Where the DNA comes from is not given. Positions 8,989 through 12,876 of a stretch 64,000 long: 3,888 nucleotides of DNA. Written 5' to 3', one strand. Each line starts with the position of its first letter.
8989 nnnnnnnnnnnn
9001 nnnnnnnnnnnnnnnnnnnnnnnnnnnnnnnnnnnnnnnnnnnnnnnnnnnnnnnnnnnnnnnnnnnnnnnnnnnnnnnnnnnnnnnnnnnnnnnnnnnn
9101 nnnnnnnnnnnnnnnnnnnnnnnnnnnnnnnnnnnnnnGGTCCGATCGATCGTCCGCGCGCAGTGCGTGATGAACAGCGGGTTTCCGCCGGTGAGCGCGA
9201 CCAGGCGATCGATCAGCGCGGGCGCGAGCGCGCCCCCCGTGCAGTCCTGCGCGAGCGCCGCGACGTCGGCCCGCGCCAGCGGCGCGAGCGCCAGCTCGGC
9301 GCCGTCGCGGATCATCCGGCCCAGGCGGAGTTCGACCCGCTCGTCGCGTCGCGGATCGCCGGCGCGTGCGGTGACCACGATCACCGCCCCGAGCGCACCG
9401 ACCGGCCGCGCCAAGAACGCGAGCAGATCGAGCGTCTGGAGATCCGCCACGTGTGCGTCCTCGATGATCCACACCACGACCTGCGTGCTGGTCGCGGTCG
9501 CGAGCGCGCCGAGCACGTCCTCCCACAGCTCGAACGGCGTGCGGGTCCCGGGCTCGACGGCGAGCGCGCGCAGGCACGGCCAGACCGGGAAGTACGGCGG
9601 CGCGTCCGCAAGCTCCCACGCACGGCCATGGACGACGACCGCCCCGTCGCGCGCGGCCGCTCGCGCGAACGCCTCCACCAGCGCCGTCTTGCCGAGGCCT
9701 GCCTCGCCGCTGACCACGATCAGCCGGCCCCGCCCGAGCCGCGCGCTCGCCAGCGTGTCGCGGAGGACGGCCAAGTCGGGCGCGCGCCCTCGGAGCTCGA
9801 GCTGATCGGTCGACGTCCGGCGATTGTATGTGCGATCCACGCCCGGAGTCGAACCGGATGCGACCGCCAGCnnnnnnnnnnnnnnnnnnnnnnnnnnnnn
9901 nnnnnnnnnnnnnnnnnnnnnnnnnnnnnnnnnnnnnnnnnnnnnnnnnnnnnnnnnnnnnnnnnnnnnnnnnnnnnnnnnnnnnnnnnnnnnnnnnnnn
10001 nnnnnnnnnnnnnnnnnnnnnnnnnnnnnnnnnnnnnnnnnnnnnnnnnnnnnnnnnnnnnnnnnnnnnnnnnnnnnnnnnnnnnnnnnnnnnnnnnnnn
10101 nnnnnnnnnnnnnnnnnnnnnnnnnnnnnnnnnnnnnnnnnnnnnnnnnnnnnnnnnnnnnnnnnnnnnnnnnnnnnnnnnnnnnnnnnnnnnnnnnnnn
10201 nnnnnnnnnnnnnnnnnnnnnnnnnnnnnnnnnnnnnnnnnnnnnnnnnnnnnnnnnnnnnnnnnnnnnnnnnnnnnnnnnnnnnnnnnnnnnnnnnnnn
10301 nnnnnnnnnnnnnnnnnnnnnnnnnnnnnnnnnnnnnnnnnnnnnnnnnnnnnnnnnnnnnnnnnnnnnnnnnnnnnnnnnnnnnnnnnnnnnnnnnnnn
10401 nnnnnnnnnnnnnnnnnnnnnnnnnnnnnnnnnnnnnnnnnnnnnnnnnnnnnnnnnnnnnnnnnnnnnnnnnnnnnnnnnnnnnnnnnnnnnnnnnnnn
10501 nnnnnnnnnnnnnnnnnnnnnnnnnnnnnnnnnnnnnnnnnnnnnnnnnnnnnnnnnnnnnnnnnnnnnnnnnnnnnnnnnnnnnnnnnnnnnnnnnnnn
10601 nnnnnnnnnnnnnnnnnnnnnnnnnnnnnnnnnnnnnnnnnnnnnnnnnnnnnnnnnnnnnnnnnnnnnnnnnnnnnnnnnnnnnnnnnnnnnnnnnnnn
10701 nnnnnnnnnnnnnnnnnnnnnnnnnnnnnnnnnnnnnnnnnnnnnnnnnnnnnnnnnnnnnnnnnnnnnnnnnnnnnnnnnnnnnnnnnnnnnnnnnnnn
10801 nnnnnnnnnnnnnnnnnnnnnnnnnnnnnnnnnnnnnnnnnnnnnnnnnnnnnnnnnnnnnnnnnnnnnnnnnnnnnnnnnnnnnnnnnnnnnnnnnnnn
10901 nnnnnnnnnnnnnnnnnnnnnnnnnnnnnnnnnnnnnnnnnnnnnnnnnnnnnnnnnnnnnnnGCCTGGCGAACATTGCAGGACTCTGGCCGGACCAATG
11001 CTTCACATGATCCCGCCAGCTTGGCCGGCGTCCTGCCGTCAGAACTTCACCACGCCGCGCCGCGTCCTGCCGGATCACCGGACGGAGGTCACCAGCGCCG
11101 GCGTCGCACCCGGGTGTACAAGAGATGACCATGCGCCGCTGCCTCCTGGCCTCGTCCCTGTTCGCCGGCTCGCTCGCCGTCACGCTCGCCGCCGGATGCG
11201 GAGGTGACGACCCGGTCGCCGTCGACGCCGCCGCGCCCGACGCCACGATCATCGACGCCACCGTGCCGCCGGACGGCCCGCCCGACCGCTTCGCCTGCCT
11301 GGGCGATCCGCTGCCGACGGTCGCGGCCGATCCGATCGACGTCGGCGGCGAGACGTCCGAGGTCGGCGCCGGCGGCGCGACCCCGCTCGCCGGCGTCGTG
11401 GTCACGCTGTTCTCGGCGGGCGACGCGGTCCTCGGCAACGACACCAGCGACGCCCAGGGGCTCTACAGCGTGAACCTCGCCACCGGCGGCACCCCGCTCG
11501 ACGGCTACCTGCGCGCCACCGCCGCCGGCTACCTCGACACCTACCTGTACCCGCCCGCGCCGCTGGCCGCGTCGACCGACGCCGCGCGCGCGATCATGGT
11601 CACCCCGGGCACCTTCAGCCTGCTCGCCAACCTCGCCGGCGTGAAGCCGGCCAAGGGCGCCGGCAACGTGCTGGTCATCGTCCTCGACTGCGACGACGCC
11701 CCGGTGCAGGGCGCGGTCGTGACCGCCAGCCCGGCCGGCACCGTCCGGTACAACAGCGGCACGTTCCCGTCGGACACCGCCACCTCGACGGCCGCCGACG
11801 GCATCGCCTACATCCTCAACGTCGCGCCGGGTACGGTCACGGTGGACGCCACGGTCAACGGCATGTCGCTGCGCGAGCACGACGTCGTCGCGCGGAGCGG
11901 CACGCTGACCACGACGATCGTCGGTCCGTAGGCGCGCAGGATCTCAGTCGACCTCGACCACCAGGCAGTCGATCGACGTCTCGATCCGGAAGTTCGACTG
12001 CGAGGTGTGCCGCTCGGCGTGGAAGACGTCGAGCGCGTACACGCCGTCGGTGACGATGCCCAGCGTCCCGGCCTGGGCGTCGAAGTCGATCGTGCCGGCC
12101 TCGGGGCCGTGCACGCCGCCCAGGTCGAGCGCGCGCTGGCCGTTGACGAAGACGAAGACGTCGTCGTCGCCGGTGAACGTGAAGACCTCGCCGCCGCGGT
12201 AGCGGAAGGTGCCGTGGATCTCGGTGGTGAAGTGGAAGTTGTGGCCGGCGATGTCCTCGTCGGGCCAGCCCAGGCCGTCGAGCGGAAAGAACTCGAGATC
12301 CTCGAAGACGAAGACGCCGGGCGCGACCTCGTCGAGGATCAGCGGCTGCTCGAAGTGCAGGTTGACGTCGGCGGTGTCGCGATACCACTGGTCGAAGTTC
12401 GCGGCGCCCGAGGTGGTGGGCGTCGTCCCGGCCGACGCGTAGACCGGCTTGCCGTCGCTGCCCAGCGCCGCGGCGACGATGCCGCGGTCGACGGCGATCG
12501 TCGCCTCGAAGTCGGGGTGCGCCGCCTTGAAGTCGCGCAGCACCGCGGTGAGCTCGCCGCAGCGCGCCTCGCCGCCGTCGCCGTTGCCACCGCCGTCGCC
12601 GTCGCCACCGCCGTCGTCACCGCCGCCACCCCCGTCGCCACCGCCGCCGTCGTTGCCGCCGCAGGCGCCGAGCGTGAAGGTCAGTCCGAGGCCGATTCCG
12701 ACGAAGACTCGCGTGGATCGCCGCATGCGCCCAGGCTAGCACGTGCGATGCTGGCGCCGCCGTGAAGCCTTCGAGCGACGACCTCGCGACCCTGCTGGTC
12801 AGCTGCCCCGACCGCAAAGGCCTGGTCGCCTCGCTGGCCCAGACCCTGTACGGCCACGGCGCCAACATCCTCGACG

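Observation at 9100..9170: Abrupt GC-content break inside a gene: likely chimeric join between a low-GC (Bacteroidota-like) and a high-GC (Myxococcota-like) genome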

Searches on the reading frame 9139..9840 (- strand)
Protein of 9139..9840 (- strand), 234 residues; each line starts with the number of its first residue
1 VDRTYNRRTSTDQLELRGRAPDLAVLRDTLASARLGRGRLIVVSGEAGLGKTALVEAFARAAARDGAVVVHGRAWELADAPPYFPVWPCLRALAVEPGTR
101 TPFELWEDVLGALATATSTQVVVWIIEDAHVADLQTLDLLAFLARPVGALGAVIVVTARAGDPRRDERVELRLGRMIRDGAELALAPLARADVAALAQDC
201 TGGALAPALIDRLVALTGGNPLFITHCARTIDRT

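Call 49: search_protein_representatives(protein=window:9139-9840:-)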
Query: 234 residues. Proteins with E-value up to 0.001 (for the whole library): 33535; up to 1e-10: 5336; up to 1e-30: 59. The best 150 are listed.
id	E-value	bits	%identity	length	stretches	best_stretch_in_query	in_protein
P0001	1.0e-127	440.7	100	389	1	23-234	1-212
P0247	1.6e-71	256.9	59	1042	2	11-231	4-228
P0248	5.7e-60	219.1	55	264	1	15-233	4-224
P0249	7.7e-59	215.4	54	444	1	13-231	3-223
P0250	5.5e-58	212.6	56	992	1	14-230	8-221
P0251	8.1e-58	212.1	53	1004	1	19-230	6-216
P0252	4.0e-56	206.6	53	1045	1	15-231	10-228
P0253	4.5e-56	206.4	54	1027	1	13-232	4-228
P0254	2.9e-55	203.8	54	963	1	16-230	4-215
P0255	8.6e-55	202.2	52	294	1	14-231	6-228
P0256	1.9e-54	201.0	50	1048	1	12-232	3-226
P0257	2.2e-54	200.9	53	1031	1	25-230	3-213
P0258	3.8e-54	200.1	53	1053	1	14-233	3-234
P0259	8.4e-54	199.0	53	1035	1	16-230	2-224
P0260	1.2e-53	198.5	53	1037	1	14-230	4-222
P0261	1.5e-53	198.2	57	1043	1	16-233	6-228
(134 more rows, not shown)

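Call 50: search_protein_families(library=pfam, proteins=[P0247, P0250, P0261], max_evalue=0.001)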
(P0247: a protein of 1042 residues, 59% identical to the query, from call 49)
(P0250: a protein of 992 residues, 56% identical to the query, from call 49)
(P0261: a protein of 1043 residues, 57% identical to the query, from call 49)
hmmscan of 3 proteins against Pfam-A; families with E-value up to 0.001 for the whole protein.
P0247 (1042 aa): 3 families
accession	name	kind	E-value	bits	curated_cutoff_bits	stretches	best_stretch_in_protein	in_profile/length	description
PF13191.12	AAA_16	-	5.9e-18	66.3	32.6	1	9-152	2-167/167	AAA ATPase domain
PF13424.12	TPR_12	-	1.3e-05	25.7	30.1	1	771-840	5-76/77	Tetratricopeptide repeat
PF13401.12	AAA_22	-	2.5e-05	25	27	1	31-142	5-109/130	AAA domain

P0250 (992 aa): 4 families
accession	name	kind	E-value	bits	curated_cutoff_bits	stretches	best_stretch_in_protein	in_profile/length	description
PF13191.12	AAA_16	-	1e-14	55.8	32.6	1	10-145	2-165/167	AAA ATPase domain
PF13401.12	AAA_22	-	4.3e-05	24.3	27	1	31-135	4-108/130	AAA domain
PF05729.18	NACHT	-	0.00011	22.5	26.7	1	33-160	1-136/167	NACHT domain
PF20720.3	nSTAND3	-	0.00098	19.3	27.2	0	33-61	18-46/155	Novel STAND NTPase 3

P0261 (1043 aa): 2 families
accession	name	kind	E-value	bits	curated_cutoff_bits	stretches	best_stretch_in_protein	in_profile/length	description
PF13191.12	AAA_16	-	9e-17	62.5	32.6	1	6-143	2-160/167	AAA ATPase domain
PF13401.12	AAA_22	-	1e-07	32.8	27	1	28-139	5-108/130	AAA domain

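Call 55: find_encoding_contigs(protein=P0247, flank=6000, max_places=4)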
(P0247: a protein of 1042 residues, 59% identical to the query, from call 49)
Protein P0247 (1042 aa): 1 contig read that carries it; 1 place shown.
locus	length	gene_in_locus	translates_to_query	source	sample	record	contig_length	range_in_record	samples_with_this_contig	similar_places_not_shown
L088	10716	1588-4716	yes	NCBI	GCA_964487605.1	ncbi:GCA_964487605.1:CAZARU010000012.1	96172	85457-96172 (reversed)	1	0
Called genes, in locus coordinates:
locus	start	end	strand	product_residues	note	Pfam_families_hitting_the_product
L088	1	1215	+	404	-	?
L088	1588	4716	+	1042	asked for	PF13191:AAA_16, PF13424:TPR_12 (weak)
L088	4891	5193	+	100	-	PF03992:ABM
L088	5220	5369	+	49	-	-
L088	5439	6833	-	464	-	PF03033:Glyco_transf_28, PF06722:EryCIII-like_C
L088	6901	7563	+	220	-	PF00196:GerE, PF08281:Sigma70_r4_2 (weak)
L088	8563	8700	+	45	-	PF03891:DUF333 (weak)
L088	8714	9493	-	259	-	-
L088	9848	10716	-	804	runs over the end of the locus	-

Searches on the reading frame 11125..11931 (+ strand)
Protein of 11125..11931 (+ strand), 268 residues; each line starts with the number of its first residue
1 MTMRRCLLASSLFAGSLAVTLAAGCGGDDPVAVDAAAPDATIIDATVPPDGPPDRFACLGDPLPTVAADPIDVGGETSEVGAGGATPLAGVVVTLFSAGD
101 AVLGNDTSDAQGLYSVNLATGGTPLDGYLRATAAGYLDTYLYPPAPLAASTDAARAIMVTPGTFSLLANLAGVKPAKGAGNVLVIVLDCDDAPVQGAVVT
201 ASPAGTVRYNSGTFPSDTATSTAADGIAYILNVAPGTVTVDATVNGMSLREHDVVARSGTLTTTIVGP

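Call 29: search_protein_families(library=pfam, proteins=[window:11125-11931:+], max_evalue=0.001)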
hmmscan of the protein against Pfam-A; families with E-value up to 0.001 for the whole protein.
window:11125-11931:+ (268 aa): 3 families
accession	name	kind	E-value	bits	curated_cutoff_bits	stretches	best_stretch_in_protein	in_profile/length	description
PF13620.12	CarboxypepD_reg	-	6.3e-08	33.3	32.3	1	184-260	4-73/82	Carboxypeptidase regulatory-like domain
PF02369.22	Big_1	-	0.00016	22.2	34.9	0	181-250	20-86/93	Bacterial Ig-like domain (group 1)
PF11974.14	bMG3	-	0.00028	21.2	34.9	0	85-119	25-59/103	Bacterial alpha-2-macroglobulin MG3 domain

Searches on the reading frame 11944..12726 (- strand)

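Call 29: search_protein_families(library=pfam, proteins=[window:11944-12726:-], max_evalue=0.001)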
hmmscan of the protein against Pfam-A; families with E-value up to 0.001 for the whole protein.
window:11944-12726:- (260 aa): 1 family
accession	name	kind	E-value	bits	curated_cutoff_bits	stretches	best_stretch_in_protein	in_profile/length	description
PF07691.17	PA14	-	1e-07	32.3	24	1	162-249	42-130/147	PA14 domain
